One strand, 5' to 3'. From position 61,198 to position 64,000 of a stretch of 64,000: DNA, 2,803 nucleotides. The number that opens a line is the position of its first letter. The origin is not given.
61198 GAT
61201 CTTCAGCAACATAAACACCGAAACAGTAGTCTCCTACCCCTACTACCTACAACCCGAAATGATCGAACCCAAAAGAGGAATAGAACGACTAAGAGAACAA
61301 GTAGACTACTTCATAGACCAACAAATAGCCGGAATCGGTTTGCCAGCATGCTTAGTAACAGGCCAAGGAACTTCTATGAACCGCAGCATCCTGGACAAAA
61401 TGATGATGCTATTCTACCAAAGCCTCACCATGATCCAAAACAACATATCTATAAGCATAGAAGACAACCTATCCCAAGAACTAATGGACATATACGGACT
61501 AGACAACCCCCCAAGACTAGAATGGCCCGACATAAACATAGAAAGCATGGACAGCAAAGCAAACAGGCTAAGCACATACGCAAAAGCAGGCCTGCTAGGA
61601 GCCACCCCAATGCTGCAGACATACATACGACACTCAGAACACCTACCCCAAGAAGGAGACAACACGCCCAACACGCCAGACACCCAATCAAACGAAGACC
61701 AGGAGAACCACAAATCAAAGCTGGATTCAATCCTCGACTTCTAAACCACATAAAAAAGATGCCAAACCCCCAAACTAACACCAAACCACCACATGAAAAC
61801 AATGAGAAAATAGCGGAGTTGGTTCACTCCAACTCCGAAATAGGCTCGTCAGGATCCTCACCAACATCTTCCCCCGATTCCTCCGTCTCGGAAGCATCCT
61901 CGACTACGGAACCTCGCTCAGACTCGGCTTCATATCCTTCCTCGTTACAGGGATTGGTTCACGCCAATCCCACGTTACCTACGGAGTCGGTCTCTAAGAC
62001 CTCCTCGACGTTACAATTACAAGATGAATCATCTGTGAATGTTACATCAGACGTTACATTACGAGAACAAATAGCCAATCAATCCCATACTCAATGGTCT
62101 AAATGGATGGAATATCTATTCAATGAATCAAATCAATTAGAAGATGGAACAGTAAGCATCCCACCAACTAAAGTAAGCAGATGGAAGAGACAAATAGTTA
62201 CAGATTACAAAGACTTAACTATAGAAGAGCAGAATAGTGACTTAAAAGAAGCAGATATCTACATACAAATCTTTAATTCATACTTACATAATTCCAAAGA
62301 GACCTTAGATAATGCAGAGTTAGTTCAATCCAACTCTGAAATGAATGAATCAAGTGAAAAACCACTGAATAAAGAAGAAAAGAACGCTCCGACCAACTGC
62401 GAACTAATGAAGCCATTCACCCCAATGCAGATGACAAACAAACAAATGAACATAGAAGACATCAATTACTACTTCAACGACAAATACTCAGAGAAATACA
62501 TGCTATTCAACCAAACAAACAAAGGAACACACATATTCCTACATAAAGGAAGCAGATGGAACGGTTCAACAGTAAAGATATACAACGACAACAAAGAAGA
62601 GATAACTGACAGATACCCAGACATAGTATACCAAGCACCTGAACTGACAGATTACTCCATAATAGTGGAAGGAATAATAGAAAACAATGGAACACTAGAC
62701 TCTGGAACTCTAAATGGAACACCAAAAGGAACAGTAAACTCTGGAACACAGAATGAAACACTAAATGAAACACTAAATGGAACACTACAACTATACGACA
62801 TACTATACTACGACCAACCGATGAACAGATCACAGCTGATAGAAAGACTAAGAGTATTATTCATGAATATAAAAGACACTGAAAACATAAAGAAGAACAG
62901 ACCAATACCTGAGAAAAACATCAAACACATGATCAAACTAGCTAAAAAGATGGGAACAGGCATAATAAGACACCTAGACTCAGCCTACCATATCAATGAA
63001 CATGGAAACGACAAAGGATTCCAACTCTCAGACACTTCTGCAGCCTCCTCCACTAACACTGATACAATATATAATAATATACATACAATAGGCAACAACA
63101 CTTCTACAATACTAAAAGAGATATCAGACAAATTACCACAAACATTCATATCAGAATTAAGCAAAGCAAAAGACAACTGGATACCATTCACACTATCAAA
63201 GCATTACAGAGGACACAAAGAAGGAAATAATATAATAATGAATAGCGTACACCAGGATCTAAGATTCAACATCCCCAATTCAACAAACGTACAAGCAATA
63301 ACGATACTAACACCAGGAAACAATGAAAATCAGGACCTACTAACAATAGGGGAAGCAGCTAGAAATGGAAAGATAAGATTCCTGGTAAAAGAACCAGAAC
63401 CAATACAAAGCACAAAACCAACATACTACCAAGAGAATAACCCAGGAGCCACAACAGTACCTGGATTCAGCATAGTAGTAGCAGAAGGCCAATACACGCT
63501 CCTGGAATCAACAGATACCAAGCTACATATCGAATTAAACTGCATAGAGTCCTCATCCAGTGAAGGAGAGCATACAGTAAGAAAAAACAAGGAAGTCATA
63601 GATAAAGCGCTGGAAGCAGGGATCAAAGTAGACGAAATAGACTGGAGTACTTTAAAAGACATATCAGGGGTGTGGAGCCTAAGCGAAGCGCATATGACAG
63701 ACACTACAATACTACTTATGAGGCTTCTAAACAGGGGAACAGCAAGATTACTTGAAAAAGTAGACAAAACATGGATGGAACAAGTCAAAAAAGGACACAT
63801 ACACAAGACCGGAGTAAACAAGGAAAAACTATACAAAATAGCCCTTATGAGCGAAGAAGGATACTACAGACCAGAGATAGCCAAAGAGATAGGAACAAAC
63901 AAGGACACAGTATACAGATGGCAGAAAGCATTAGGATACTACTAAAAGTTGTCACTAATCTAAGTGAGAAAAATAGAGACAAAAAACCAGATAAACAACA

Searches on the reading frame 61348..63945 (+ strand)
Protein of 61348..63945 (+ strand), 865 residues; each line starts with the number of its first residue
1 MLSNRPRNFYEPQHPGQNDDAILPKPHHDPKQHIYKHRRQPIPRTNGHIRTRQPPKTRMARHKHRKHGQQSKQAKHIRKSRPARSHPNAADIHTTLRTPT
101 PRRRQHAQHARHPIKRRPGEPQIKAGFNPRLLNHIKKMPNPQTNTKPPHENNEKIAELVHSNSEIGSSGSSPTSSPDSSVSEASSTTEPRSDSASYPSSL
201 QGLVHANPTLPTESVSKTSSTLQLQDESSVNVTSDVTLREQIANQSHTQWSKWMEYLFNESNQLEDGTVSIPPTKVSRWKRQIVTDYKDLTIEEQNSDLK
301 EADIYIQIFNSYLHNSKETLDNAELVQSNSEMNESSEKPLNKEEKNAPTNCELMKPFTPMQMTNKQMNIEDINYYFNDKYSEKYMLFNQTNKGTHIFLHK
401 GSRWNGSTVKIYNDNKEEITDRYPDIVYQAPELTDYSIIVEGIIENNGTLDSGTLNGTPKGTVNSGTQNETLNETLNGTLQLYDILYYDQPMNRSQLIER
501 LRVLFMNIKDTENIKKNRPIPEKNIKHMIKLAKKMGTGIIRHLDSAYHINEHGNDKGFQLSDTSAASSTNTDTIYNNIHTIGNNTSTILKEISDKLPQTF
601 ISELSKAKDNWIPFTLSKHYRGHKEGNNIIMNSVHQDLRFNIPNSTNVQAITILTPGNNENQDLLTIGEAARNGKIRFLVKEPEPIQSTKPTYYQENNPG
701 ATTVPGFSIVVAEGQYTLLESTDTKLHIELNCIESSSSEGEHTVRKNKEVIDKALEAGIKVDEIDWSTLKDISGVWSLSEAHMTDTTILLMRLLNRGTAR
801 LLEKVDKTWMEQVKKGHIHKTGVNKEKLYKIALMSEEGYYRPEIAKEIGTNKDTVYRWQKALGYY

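Call 36: search_protein_families(library=phrogs, max_evalue=0.001, proteins=[window:61348-63945:+])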
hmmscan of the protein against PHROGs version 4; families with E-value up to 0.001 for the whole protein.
window:61348-63945:+ (865 aa): 1 family
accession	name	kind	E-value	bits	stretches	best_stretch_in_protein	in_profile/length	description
phrog_4494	-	unknown function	0.00016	23.2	1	825-861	4-41/109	-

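Call 37: search_protein_families(library=pfam, max_evalue=0.001, proteins=[window:61348-63945:+])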
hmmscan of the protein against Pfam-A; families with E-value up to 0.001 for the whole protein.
window:61348-63945:+ (865 aa): 3 families
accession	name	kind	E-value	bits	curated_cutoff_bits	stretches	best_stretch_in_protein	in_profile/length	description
PF01068.26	DNA_ligase_A_M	-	1.7e-06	28.3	26.2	1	404-533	37-172/204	ATP dependent DNA ligase domain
PF13384.12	HTH_23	-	2.6e-05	24.3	24.6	1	830-861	9-40/50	Homeodomain-like domain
PF13551.12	HTH_29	-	0.00023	21.7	28.1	1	830-861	3-35/64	Winged helix-turn helix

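Call 64: find_encoding_contigs(protein=window:61348-63945:+, flank=10000, max_places=4)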
Protein window:61348-63945:+ (865 aa): no gene with exactly this product is on record in the collection.
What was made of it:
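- Tried and rejected: Fetching DNA beyond the window via ORF 61348-63945: that exact product is not on record (call 64).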

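Call 73: search_protein_families(library=ncbifam, max_evalue=0.01, proteins=[window:61348-63945:+])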
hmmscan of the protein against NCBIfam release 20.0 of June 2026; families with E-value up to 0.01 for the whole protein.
window:61348-63945:+ (865 aa): 0 families
